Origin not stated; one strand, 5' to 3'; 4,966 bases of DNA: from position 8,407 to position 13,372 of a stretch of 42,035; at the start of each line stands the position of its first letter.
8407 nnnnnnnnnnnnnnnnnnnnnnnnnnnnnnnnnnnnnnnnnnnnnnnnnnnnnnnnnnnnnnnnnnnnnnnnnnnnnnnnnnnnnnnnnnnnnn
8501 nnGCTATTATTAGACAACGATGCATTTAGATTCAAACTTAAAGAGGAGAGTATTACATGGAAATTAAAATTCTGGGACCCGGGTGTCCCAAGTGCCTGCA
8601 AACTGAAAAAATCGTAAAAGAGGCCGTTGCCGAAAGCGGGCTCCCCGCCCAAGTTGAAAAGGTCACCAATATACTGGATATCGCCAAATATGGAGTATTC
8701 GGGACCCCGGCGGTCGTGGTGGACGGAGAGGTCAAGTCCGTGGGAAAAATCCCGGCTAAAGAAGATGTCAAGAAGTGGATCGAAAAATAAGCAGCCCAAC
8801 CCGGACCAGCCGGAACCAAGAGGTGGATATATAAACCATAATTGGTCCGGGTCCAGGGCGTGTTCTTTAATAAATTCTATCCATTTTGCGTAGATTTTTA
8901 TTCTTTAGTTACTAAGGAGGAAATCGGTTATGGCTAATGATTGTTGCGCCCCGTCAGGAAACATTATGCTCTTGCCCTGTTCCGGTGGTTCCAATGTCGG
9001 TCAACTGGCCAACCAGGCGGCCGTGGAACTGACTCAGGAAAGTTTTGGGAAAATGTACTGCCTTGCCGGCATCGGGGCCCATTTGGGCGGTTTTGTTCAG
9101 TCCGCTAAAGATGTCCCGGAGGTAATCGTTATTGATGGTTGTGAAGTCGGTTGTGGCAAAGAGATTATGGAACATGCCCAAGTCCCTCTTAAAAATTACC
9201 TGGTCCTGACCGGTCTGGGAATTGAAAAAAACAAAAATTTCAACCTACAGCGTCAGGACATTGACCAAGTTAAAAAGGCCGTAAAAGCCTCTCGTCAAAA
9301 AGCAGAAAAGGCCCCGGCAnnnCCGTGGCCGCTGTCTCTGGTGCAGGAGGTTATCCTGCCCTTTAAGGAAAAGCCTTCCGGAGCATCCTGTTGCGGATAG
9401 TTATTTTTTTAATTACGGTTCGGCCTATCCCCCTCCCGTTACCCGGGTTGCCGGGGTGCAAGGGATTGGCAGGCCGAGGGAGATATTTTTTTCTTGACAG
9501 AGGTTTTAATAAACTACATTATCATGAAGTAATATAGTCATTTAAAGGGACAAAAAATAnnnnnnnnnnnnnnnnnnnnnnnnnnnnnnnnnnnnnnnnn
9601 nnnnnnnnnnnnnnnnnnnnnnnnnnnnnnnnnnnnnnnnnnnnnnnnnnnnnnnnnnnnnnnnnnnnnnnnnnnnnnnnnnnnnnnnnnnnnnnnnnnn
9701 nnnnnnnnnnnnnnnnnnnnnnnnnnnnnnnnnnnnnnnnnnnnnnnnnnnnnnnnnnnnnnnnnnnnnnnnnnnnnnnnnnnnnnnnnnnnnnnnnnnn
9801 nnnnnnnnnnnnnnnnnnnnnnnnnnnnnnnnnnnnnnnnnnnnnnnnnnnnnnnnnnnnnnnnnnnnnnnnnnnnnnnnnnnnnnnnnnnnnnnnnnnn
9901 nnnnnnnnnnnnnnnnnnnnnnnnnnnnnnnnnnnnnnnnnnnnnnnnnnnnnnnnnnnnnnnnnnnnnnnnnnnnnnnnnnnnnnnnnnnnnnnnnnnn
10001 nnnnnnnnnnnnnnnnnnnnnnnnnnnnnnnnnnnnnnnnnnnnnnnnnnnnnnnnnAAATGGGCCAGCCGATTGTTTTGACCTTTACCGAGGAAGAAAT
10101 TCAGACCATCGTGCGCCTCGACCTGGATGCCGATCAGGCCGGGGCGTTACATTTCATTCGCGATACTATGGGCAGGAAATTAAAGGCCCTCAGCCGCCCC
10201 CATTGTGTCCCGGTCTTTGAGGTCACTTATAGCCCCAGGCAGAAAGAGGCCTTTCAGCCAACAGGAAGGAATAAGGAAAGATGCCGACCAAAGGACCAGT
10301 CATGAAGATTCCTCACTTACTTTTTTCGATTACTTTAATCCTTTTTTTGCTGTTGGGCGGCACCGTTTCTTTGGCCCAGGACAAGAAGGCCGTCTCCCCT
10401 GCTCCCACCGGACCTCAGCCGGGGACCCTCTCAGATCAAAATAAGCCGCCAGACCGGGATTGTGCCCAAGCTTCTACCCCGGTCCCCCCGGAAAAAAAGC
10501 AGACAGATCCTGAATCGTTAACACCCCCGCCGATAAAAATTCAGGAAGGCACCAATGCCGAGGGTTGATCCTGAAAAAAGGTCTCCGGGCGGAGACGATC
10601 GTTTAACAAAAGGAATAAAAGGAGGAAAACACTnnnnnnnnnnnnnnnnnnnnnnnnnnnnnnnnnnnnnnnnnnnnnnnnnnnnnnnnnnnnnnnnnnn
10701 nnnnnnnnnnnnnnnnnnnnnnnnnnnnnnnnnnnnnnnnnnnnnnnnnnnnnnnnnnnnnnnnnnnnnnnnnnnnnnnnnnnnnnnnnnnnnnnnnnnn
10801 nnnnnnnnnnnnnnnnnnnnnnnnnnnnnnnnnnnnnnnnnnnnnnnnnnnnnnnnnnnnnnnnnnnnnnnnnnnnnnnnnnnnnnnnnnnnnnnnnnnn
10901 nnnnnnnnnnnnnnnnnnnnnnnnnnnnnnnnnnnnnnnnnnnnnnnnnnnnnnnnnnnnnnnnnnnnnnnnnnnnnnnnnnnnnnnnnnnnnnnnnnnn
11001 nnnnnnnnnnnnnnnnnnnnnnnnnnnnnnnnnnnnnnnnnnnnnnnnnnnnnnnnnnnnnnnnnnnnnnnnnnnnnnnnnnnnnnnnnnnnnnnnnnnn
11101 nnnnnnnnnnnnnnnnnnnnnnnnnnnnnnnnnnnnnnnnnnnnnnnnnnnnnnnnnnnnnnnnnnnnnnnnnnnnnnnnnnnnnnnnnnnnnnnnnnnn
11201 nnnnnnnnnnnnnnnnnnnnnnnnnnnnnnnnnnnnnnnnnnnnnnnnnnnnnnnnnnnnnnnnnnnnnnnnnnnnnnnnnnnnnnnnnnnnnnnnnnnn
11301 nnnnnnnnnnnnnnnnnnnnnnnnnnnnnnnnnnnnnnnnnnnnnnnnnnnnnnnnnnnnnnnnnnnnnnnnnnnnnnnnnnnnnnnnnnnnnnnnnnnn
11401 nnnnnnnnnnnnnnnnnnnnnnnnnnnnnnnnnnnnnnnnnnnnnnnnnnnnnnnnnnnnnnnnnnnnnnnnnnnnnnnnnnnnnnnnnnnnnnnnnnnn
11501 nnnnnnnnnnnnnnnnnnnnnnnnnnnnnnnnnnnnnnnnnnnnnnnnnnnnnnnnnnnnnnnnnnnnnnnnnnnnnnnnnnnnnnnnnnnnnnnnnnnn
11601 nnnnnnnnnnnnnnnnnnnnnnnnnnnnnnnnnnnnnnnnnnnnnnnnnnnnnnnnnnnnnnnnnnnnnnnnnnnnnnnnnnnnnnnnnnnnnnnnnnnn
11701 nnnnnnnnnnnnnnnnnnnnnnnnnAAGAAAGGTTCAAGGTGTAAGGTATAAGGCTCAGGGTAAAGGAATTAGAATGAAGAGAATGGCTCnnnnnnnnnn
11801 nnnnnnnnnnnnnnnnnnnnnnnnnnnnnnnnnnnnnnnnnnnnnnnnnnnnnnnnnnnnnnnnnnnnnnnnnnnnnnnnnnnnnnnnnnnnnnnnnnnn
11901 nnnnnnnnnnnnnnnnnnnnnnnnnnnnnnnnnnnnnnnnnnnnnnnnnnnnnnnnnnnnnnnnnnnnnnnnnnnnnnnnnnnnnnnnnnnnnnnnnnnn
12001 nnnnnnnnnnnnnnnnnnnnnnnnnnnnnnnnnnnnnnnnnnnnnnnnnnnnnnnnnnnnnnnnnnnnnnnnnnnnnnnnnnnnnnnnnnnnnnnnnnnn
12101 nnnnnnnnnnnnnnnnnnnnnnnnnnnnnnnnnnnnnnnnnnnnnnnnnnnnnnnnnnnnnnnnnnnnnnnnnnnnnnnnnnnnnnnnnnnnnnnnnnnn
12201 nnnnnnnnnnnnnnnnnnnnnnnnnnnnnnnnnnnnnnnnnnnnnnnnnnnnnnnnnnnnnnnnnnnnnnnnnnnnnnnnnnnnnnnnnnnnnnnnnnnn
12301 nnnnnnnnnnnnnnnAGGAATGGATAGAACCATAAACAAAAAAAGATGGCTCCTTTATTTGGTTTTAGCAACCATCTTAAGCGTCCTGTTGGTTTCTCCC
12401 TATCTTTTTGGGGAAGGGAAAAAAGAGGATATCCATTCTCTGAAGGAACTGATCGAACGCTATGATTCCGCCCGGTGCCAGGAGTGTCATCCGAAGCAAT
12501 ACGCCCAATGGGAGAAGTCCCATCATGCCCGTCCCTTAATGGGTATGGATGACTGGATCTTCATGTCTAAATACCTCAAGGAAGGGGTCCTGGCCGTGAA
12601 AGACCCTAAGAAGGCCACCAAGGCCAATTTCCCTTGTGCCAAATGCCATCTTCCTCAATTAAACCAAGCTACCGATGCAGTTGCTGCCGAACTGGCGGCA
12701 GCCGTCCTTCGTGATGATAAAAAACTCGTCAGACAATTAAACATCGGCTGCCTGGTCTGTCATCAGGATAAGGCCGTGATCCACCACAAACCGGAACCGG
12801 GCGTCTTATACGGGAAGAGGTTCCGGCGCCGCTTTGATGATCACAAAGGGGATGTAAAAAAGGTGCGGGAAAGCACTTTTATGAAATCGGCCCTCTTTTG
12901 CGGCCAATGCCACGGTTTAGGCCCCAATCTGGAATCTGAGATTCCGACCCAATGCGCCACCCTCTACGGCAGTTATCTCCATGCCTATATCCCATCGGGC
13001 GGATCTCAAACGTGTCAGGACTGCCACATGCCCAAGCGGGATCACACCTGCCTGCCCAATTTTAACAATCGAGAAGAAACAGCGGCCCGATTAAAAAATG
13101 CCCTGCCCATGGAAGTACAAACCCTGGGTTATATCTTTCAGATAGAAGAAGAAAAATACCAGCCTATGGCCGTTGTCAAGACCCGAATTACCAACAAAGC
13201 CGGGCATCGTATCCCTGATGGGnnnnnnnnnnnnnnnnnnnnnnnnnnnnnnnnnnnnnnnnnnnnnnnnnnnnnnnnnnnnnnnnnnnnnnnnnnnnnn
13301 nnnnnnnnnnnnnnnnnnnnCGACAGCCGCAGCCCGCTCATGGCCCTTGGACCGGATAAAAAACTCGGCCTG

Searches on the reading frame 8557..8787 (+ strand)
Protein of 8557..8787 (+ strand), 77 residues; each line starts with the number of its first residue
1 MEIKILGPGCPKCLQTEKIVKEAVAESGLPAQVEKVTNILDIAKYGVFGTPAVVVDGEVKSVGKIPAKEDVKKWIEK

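Call 29: search_protein_families(library=pfam, proteins=[window:8557-8787:+])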
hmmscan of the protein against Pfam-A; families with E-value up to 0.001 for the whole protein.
window:8557-8787:+ (77 aa): 1 family
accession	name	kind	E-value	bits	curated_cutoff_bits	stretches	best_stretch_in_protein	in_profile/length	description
PF13192.12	Thioredoxin_3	-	6.1e-29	100.3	24.8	1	1-76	1-76/76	Thioredoxin domain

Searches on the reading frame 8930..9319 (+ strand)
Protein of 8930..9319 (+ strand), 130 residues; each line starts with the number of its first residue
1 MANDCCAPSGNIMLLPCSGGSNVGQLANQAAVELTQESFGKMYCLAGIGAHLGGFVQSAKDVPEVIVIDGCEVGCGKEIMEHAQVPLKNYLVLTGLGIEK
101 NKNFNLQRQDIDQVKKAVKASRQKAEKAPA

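Call 29: search_protein_families(library=pfam, proteins=[window:8930-9319:+])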
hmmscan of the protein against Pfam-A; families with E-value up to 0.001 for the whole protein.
window:8930-9319:+ (130 aa): 1 family
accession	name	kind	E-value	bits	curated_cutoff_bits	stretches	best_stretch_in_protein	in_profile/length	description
PF08859.16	DGC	-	3e-34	117.7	27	1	13-118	1-106/106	DGC domain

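Call 68: find_homologous_proteins(query=window:8930-9319:+, max_evalue=1e-25)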
Query window:8930-9319:+ (130 aa): 2389 proteins with E <= 1e-25 among 2676 candidates; the best 120 are listed.
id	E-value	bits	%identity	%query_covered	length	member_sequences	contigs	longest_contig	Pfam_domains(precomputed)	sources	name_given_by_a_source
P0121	2.4e-80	284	100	100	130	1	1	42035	PF08859.17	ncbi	ncbi:MAG: putative zinc-binding protein [Pseudomonadota bacterium]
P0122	3.1e-66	239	83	100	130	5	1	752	PF08859.17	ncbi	-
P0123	1.5e-64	233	81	100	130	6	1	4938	PF08859.17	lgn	-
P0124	2.6e-64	233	81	100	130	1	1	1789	PF08859.17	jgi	jgi:uncharacterized metal-binding protein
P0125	2.1e-63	230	78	100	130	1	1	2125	PF08859.17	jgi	jgi:uncharacterized metal-binding protein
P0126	4.3e-62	225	78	100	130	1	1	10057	PF08859.17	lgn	-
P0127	2.3e-61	223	78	100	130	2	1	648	PF08859.17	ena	-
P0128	2.1e-59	217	76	93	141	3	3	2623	PF08859.17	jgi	jgi:uncharacterized metal-binding protein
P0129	2.2e-59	217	78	93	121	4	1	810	PF08859.17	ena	-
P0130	4.6e-59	216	76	93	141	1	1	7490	PF08859.17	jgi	-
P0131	9.3e-59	215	76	92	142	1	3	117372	PF08859.17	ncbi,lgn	-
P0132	2.5e-58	213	71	99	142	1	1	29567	PF08859.17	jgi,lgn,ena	-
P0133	2.5e-58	213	73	96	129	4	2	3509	PF08859.17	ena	-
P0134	2.6e-58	213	75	93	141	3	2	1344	PF08859.17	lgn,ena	-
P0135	3.0e-58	213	74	93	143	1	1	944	PF08859.17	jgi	jgi:uncharacterized metal-binding protein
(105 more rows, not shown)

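Call 69: find_encoding_contigs(protein=P0121, flank=8000, max_places=3)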
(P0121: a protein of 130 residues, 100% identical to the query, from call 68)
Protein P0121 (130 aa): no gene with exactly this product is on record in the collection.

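Call 70: find_encoding_contigs(protein=P0126, flank=3000, max_places=2)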
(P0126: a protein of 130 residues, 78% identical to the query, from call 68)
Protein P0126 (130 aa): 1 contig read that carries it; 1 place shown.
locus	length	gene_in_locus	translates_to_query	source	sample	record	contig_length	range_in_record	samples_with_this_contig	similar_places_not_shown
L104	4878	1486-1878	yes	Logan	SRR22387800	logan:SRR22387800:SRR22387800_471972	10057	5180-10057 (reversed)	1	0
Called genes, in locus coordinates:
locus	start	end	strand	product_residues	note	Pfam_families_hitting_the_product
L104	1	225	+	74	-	?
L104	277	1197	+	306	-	PF01545:Cation_efflux, PF16916:ZT_dimer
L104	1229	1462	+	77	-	PF13192:Thioredoxin_3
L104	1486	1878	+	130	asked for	PF08859:DGC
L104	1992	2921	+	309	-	PF13905:Thioredoxin_8 (faint), PF00085:Thioredoxin, PF13098:Thioredoxin_2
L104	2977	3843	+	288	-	PF00085:Thioredoxin, PF13098:Thioredoxin_2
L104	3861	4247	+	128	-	PF00085:Thioredoxin, PF13098:Thioredoxin_2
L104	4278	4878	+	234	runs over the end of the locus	PF02683:DsbD_TM, PF13386:DsbD_2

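Call 72: list_cluster_members(proteins=[P0121, P0001])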
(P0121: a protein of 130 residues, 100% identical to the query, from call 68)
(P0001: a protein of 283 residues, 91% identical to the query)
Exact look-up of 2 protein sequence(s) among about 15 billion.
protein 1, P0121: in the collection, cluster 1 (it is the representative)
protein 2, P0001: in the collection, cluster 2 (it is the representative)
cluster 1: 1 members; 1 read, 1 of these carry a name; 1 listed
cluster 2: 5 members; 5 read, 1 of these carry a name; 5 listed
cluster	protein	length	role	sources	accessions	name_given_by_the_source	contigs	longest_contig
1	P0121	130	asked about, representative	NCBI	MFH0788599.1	MAG: putative zinc-binding protein [Pseudomonadota bacterium]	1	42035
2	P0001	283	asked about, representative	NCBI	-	-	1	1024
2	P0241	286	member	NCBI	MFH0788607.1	MAG: CoB--CoM heterodisulfide reductase iron-sulfur subunit B family protein ...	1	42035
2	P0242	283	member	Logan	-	-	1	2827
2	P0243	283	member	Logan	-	-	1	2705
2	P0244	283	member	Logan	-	-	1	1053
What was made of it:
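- Tried and rejected: The source was identified through cluster membership instead (call 72).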

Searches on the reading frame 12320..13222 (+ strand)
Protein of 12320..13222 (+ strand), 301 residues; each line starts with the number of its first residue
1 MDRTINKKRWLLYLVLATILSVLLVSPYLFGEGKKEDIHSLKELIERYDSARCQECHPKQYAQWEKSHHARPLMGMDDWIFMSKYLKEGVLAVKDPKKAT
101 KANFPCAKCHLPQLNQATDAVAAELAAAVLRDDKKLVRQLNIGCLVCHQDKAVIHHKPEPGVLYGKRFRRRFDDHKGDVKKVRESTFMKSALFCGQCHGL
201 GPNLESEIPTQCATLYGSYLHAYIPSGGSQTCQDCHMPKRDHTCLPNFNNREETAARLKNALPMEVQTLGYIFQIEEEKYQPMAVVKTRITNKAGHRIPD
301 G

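Call 29: search_protein_families(library=pfam, proteins=[window:12320-13222:+])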
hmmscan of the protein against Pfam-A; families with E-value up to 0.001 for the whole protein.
window:12320-13222:+ (301 aa): 4 families
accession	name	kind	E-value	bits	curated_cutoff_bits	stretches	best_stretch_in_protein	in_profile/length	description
PF14522.11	Cytochrome_C7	-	6.5e-08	32.7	24.8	0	99-198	8-66/67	Cytochrome c7 and related cytochrome c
PF13435.11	Cytochrome_C554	-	1.6e-06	29.4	20.8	1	53-148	2-83/84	Cytochrome c554 and c-prime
PF03264.19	Cytochrom_NNT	-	1e-05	25.8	24.1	0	190-241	35-77/174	NapC/NirT cytochrome c family, N-terminal region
PF22113.1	Mtrc-MtrF_II-IV_dom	-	1.1e-05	25.5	30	1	47-156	25-137/176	Outer membrane cytochrome MtrC/MtrF-like, domains II/IV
